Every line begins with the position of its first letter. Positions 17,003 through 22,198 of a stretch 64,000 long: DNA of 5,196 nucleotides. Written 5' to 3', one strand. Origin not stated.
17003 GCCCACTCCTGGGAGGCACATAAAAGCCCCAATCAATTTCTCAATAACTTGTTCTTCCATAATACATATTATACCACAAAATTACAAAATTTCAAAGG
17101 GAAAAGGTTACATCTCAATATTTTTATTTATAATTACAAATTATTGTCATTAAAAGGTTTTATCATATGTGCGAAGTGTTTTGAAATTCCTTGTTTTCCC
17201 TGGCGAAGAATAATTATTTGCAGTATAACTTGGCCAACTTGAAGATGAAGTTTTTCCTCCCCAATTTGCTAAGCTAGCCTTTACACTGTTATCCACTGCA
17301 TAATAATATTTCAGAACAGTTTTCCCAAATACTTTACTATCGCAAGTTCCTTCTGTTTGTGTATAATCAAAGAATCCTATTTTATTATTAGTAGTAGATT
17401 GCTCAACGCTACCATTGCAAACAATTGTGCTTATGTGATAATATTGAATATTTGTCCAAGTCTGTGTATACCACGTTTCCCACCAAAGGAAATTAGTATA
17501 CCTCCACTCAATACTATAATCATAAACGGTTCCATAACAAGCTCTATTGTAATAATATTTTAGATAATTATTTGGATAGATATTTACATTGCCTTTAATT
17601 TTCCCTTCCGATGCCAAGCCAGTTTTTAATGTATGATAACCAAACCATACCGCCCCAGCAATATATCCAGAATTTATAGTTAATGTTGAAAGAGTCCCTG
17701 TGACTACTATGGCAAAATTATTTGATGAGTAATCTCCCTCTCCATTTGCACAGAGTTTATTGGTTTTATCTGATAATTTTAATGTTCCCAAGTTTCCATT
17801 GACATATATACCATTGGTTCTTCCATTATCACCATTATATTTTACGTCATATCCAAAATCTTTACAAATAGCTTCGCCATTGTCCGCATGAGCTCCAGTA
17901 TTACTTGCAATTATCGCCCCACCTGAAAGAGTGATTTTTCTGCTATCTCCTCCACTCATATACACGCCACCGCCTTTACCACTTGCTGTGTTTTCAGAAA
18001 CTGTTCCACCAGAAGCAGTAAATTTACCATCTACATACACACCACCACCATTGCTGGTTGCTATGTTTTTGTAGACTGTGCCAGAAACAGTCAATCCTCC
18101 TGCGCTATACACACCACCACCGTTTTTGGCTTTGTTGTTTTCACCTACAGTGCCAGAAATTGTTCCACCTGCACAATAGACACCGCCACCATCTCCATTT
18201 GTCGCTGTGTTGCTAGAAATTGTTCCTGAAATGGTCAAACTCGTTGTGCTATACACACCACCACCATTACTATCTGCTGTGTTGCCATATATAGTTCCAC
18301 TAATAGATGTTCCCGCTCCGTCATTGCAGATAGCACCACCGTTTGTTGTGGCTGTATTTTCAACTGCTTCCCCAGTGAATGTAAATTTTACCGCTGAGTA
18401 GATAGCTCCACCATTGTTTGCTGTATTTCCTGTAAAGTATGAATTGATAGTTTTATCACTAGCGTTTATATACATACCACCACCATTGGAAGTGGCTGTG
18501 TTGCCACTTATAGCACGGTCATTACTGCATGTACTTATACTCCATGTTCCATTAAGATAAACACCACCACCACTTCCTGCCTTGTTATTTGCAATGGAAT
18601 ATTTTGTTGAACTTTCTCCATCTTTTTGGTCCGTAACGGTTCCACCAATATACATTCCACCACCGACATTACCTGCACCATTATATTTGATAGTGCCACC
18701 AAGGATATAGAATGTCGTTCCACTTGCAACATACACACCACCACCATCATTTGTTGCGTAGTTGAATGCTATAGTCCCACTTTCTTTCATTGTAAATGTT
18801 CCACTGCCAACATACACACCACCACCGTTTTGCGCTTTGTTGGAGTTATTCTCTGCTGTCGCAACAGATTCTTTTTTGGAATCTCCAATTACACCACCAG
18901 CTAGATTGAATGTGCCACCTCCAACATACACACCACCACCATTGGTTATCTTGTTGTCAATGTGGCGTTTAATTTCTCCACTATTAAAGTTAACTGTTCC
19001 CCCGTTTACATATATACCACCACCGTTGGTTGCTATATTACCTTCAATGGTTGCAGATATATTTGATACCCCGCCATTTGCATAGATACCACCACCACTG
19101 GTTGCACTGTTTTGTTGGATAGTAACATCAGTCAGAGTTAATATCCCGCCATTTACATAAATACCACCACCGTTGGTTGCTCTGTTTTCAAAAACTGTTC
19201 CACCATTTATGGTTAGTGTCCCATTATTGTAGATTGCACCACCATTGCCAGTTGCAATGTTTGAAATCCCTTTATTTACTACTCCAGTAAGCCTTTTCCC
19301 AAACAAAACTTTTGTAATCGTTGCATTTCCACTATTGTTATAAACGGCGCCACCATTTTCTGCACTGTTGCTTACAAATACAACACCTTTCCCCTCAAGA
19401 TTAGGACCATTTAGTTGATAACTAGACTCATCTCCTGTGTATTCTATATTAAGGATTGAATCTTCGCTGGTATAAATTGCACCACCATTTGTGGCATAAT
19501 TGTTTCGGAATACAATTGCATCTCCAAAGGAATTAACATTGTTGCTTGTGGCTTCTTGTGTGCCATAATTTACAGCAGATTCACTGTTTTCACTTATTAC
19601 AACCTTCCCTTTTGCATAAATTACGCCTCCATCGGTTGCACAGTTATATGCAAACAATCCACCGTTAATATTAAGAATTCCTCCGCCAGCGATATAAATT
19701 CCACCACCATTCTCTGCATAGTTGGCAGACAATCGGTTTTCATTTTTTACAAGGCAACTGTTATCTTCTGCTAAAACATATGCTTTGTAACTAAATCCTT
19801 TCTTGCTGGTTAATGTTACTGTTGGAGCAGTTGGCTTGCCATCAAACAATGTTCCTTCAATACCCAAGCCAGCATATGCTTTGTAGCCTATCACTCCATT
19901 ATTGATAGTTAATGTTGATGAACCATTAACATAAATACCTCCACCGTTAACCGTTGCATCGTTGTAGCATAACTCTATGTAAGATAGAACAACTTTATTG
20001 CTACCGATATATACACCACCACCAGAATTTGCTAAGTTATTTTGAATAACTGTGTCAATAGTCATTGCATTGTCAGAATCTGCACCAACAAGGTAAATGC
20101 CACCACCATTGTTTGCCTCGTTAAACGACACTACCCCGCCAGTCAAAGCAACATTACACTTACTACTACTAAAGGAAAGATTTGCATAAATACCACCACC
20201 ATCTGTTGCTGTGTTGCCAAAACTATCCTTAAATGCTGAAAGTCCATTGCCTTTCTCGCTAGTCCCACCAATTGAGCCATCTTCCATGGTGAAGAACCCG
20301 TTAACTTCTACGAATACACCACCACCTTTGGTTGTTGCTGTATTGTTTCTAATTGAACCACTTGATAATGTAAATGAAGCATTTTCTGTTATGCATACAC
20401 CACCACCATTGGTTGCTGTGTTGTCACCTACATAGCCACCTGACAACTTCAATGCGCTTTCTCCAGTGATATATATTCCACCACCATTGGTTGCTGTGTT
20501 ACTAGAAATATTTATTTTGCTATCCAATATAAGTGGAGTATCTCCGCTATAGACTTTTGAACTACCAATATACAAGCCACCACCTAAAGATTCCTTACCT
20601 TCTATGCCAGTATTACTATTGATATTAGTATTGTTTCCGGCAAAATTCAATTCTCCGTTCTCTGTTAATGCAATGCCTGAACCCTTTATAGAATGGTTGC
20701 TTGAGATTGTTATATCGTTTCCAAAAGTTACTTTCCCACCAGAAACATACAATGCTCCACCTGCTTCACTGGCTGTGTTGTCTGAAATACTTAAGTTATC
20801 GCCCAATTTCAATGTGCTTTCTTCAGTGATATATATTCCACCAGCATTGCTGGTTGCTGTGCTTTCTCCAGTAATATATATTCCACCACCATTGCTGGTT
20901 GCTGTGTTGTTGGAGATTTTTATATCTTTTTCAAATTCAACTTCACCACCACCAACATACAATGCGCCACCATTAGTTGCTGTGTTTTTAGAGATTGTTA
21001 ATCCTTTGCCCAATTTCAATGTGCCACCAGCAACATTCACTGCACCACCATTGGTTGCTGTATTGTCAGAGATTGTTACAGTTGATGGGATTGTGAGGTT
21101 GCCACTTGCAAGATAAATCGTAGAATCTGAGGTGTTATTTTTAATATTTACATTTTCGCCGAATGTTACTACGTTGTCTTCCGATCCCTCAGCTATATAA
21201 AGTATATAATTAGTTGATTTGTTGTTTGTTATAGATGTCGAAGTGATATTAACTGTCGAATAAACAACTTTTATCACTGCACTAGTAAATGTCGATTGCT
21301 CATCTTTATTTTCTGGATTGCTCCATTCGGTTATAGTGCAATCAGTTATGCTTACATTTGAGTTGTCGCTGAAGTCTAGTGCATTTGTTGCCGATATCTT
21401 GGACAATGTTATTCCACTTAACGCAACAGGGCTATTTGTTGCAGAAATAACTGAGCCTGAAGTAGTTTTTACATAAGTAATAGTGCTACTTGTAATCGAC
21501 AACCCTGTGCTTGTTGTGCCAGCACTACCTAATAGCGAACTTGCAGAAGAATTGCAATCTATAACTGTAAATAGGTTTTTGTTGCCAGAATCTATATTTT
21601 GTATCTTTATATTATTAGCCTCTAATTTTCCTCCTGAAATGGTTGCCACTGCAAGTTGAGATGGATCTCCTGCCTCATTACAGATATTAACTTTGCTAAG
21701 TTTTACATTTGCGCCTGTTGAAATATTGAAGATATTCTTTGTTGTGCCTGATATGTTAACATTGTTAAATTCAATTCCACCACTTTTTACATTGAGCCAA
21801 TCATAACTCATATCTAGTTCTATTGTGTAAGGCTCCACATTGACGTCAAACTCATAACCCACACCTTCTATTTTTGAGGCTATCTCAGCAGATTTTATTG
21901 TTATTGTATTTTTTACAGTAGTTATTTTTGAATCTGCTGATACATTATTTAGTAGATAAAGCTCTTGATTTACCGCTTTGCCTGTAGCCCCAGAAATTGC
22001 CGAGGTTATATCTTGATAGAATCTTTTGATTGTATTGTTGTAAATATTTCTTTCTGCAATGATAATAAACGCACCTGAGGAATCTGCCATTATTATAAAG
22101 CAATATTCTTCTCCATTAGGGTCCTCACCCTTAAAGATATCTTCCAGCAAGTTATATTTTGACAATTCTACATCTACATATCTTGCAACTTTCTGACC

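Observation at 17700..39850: Seven-fold 'cap + PMP beta-helix + tail' modular architecture with a clear polarity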

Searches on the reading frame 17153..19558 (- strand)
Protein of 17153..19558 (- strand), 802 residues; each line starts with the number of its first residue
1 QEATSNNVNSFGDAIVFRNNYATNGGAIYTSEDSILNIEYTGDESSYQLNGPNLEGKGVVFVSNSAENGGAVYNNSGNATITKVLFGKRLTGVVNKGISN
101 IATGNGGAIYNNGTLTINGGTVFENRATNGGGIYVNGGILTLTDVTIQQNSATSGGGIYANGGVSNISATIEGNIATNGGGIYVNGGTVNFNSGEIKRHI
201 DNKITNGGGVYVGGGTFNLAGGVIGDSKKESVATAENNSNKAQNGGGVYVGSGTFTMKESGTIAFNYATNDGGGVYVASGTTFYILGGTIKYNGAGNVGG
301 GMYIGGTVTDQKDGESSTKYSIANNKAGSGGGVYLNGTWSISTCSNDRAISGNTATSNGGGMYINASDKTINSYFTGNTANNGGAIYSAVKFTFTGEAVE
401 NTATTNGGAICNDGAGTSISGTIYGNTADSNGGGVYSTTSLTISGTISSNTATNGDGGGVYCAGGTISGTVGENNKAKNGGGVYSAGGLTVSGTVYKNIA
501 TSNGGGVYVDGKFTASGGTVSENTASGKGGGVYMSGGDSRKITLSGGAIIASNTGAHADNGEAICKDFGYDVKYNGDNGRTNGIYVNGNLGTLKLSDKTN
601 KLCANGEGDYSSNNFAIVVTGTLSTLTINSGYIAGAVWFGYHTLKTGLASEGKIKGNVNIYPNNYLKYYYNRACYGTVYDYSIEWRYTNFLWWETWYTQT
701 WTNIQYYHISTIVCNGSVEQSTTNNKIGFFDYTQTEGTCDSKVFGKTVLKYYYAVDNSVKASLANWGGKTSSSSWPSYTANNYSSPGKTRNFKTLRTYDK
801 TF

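Call 7: search_protein_families(library=pfam, proteins=[window:17153-19558:-], max_evalue=0.01)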
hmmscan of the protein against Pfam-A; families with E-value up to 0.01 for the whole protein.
window:17153-19558:- (802 aa): 1 family
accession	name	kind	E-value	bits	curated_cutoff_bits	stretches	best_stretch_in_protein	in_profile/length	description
PF02415.23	Chlam_PMP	-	3.2e-14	51.9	20.6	0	15-31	2-19/19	Chlamydia polymorphic membrane protein (Chlamydia_PMP) repeat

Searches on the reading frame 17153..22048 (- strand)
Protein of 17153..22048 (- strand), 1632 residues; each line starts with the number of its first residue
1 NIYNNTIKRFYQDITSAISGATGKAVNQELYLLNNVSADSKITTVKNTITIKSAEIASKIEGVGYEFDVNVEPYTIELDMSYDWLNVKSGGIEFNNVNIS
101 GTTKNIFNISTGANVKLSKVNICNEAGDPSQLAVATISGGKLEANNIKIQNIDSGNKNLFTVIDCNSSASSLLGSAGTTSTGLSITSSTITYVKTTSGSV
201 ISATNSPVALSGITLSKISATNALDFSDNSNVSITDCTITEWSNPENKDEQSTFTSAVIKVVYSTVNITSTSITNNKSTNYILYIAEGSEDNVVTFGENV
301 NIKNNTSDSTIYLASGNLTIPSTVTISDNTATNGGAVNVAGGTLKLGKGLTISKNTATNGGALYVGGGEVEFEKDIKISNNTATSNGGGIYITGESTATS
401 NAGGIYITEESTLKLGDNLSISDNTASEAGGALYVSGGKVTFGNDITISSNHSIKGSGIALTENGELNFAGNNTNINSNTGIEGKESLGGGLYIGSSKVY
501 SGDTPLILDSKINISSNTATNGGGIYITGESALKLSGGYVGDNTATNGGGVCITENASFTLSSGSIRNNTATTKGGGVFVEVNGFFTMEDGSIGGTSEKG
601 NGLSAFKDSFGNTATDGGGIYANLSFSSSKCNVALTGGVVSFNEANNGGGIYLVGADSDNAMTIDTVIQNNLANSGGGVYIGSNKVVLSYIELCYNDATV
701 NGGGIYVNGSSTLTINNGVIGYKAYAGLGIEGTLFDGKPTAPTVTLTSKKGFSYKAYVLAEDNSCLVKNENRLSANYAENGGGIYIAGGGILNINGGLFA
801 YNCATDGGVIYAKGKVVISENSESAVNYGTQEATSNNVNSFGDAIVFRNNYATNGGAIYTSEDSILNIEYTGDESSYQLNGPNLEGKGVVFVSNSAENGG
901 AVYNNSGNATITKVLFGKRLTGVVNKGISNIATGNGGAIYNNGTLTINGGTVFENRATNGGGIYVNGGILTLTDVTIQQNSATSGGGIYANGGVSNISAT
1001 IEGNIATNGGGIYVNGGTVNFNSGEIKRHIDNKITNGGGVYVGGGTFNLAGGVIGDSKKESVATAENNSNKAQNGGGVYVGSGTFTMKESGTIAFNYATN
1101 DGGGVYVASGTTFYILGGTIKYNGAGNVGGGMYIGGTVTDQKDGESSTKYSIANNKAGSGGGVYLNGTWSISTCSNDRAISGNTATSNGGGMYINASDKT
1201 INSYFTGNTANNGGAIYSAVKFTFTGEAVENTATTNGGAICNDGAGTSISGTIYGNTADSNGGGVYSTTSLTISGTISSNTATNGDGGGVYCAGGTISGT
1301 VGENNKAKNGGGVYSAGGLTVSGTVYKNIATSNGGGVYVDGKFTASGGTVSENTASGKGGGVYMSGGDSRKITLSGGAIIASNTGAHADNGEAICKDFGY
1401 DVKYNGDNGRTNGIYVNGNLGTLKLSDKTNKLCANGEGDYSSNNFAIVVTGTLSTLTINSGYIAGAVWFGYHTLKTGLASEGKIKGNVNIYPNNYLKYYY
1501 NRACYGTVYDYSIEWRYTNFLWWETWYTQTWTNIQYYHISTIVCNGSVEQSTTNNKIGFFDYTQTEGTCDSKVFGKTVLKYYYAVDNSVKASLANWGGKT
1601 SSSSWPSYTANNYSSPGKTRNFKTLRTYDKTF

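Call 22: search_protein_families(library=ncbifam, proteins=[window:17153-22048:-], max_evalue=1)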
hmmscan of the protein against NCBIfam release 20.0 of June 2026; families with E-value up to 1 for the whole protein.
window:17153-22048:- (1632 aa): 1 family
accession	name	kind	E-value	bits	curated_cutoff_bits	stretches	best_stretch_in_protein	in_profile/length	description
TIGR01376.1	POMP_repeat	repeat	2e-17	62.1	15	11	844-864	4-26/28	polymorphic outer membrane protein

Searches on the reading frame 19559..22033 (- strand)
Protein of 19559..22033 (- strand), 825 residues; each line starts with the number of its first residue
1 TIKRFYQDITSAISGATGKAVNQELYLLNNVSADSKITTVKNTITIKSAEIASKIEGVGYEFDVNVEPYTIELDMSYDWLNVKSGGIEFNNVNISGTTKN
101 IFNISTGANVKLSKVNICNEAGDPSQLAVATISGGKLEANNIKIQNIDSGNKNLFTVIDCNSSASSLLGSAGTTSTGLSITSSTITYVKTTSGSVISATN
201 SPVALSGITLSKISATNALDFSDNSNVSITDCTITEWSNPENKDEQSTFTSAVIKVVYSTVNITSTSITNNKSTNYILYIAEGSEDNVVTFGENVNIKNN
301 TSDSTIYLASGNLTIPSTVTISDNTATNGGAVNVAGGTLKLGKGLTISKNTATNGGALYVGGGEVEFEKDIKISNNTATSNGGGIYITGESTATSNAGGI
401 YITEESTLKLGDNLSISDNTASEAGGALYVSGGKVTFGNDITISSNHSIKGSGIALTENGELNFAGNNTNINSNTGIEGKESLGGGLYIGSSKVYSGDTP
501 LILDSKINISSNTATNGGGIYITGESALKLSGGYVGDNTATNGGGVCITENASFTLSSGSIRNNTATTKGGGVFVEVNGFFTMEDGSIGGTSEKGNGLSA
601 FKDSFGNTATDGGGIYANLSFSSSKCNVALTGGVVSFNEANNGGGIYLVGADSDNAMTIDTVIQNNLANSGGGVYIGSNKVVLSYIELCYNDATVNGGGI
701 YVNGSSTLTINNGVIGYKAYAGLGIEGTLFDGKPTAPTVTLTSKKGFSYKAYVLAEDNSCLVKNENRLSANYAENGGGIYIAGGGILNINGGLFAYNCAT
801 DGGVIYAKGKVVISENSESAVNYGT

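Call 7: search_protein_families(library=pfam, proteins=[window:19559-22033:-], max_evalue=0.01)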
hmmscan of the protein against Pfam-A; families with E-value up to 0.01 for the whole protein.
window:19559-22033:- (825 aa): 1 family
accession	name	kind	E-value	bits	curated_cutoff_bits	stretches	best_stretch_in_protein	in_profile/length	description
PF02415.23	Chlam_PMP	-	5.7e-09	35.7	20.6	0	370-387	1-18/19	Chlamydia polymorphic membrane protein (Chlamydia_PMP) repeat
